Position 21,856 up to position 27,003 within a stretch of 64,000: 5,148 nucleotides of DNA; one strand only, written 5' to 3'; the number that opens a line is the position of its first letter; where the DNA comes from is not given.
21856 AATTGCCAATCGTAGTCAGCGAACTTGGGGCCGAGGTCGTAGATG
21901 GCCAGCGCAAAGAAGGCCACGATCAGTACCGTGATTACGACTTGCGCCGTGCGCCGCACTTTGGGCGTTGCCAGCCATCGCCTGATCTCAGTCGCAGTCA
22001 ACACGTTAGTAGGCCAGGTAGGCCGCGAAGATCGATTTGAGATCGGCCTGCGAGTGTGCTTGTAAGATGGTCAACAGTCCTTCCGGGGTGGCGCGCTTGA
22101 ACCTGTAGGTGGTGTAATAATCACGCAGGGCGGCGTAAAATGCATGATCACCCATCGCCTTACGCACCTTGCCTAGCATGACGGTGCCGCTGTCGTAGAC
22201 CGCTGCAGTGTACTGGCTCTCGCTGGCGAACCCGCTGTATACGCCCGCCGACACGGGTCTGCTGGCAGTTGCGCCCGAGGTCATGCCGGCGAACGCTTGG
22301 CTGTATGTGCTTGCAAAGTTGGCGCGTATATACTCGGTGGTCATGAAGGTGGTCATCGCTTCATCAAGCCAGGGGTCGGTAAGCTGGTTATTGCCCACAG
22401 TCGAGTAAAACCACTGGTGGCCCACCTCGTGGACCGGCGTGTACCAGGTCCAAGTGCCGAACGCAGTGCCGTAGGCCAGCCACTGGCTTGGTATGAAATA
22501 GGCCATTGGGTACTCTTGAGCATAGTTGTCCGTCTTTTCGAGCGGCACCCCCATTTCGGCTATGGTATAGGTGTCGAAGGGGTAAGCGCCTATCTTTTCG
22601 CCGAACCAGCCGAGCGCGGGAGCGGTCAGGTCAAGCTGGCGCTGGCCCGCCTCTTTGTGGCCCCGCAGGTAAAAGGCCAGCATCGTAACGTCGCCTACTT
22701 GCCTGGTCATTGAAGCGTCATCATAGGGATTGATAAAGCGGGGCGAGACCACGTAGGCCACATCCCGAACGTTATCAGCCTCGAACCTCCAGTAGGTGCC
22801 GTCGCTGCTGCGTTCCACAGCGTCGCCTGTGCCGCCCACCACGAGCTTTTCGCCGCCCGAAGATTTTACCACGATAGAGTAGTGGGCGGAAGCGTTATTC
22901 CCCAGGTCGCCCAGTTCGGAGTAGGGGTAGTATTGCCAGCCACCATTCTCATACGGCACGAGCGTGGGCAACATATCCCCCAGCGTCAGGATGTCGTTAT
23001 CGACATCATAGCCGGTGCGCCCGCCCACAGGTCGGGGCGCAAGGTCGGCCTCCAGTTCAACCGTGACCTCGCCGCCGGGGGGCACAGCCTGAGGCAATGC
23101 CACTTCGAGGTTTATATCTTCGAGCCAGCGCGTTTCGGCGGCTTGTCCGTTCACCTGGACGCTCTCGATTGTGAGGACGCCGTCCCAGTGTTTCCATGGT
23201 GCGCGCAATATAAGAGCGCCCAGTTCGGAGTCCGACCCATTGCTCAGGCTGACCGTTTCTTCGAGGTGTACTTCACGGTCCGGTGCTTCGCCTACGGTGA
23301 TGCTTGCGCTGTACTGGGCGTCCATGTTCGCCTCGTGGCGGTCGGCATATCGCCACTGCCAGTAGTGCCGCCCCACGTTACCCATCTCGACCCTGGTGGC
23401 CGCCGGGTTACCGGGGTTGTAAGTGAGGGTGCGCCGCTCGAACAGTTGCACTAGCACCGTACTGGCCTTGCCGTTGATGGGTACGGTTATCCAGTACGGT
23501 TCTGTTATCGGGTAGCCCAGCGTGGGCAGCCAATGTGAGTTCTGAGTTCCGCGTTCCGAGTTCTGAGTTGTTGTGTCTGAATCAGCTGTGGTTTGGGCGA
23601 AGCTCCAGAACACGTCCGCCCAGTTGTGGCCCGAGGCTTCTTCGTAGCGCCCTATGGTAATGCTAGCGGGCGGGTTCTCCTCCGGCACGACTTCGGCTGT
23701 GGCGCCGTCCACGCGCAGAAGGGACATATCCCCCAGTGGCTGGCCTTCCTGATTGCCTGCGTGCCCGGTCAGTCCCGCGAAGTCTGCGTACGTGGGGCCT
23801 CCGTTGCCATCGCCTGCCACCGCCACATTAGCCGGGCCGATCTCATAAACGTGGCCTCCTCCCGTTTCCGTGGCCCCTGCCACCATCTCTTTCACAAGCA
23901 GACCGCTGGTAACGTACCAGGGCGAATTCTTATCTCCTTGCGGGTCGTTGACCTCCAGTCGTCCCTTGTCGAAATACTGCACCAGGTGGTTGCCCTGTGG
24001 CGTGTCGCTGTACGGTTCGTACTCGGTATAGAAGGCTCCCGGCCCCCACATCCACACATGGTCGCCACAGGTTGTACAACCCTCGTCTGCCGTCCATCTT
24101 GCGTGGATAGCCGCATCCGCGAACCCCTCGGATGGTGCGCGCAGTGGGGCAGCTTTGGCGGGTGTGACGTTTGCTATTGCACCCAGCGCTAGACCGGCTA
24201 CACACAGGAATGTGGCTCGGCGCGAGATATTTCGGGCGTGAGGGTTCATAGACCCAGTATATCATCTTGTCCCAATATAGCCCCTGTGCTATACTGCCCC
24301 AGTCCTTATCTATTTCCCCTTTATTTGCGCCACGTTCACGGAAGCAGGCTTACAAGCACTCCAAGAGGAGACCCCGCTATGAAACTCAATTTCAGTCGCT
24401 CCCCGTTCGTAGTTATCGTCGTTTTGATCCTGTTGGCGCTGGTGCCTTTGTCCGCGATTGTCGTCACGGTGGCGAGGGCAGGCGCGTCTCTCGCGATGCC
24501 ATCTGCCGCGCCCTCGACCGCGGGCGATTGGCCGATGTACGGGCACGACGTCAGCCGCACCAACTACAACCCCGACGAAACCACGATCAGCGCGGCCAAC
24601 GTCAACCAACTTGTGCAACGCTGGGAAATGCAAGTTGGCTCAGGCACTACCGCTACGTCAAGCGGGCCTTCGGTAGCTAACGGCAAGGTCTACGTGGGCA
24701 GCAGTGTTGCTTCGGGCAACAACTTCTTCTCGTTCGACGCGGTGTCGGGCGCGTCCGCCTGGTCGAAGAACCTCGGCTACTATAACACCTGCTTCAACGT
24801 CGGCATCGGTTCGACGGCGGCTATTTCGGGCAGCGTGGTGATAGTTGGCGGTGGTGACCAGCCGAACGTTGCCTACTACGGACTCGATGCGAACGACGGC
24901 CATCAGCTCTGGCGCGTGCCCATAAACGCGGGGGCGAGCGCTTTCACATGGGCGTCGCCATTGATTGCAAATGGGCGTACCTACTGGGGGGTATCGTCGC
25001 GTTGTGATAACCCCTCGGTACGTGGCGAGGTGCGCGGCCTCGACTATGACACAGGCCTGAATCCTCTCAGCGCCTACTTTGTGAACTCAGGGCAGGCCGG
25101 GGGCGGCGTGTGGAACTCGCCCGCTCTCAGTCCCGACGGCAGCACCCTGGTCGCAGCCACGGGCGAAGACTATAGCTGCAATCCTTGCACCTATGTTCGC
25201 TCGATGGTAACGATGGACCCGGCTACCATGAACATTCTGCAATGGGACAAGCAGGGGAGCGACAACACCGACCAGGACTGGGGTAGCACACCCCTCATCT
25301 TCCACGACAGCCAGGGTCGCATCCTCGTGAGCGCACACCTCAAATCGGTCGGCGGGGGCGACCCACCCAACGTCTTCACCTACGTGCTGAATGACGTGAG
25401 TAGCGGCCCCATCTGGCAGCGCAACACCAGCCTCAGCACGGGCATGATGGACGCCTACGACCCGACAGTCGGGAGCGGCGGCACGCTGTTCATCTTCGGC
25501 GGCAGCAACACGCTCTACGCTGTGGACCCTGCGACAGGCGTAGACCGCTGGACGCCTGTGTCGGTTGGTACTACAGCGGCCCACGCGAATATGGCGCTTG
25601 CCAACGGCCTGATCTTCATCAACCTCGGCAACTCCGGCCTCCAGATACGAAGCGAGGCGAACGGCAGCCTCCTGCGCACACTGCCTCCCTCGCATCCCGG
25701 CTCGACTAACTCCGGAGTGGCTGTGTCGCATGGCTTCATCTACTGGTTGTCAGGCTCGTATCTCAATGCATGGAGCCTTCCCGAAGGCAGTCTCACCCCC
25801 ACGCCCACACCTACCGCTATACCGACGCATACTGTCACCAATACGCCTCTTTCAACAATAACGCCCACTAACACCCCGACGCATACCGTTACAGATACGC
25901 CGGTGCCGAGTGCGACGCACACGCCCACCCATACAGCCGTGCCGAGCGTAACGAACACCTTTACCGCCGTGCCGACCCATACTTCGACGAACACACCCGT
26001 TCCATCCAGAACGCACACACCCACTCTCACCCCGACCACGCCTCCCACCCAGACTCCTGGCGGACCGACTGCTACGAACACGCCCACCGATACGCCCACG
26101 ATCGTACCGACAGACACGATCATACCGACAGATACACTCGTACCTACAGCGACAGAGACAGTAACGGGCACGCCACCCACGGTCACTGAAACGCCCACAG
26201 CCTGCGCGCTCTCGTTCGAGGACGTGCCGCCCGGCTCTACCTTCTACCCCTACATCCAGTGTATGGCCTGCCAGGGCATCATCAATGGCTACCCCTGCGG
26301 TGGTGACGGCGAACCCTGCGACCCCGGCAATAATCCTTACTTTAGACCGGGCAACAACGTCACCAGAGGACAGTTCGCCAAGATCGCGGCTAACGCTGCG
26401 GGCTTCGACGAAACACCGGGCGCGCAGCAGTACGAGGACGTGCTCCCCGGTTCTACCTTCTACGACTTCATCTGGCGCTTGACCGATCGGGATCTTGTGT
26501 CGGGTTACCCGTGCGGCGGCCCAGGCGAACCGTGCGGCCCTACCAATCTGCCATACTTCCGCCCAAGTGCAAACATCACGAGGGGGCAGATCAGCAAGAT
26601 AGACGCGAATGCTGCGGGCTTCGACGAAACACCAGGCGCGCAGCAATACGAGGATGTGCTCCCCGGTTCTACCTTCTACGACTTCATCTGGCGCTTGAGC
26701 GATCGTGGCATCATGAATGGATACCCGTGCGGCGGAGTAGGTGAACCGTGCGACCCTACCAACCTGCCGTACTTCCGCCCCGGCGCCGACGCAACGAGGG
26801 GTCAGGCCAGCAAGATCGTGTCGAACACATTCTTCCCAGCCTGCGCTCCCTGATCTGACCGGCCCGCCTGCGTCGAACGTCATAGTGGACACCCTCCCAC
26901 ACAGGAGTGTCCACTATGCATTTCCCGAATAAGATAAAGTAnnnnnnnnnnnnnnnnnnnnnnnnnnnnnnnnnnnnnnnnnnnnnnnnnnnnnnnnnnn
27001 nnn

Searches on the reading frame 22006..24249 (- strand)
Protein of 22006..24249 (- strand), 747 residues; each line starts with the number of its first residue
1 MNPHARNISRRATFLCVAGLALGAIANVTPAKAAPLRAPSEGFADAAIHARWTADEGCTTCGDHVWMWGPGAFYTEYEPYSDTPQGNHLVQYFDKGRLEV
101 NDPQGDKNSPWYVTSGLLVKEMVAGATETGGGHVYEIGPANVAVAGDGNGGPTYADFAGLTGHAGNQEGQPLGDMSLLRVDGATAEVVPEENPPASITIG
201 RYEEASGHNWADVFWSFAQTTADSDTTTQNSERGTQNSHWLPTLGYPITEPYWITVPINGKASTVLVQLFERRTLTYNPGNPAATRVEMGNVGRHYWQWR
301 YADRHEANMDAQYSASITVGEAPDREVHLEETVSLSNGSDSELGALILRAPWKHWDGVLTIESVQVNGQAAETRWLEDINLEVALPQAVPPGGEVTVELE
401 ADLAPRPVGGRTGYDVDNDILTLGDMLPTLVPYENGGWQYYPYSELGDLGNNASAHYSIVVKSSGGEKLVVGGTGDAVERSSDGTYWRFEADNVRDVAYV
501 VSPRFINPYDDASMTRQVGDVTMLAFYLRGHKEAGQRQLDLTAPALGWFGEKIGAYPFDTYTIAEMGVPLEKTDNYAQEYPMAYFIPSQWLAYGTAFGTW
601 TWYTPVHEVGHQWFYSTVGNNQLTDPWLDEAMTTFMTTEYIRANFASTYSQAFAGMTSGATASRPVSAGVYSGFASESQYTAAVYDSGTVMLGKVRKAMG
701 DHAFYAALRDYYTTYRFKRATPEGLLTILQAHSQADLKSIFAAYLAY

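Call 64: search_protein_families(library=pfam, proteins=[window:22006-24249:-], max_evalue=0.00001)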
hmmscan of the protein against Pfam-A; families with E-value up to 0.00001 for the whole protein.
window:22006-24249:- (747 aa): 1 family
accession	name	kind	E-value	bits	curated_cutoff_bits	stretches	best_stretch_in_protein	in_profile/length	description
PF01433.26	Peptidase_M1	-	7.2e-16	58.9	27.7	1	606-744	72-218/218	Peptidase family M1 domain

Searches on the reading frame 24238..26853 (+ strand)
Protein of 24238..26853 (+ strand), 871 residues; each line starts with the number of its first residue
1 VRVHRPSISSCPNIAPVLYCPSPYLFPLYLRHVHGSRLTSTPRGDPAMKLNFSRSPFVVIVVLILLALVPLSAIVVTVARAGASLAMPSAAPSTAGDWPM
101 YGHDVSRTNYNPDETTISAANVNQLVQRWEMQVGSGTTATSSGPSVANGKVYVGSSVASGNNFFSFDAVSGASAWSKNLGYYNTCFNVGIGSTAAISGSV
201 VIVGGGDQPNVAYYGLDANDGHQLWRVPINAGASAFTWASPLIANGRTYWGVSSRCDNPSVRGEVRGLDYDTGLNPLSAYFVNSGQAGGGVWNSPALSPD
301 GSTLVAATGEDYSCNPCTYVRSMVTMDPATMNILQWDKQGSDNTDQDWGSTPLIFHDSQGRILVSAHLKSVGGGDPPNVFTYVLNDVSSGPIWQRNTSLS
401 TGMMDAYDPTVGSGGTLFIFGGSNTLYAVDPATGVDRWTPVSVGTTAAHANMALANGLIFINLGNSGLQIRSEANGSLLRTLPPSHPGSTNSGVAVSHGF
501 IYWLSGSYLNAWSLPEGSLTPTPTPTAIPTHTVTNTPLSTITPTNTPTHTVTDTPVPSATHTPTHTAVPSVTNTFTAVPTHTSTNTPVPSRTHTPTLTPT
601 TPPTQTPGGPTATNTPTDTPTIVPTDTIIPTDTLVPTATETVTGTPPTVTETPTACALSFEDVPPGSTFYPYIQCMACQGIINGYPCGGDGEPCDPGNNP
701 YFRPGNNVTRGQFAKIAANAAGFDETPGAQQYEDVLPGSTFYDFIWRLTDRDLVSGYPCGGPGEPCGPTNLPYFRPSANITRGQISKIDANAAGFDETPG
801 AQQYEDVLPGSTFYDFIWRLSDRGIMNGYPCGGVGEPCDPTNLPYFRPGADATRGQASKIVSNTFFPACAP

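Call 64: search_protein_families(library=pfam, proteins=[window:24238-26853:+], max_evalue=0.00001)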
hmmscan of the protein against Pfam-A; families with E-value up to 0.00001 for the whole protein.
window:24238-26853:+ (871 aa): 3 families
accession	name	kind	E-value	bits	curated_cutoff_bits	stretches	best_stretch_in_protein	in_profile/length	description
PF00395.25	SLH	-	5.8e-14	52.2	20.8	0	659-714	1-44/44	S-layer homology domain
PF13360.13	PQQ_2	-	3.4e-13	50.3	27.6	1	127-273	15-138/233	Outer membrane protein assembly factor BamB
PF01011.28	PQQ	-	1.9e-10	40.6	26.7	0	98-178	1-84/595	Glucose/ethanol/alcohol dehydrogenase, beta-propeller domain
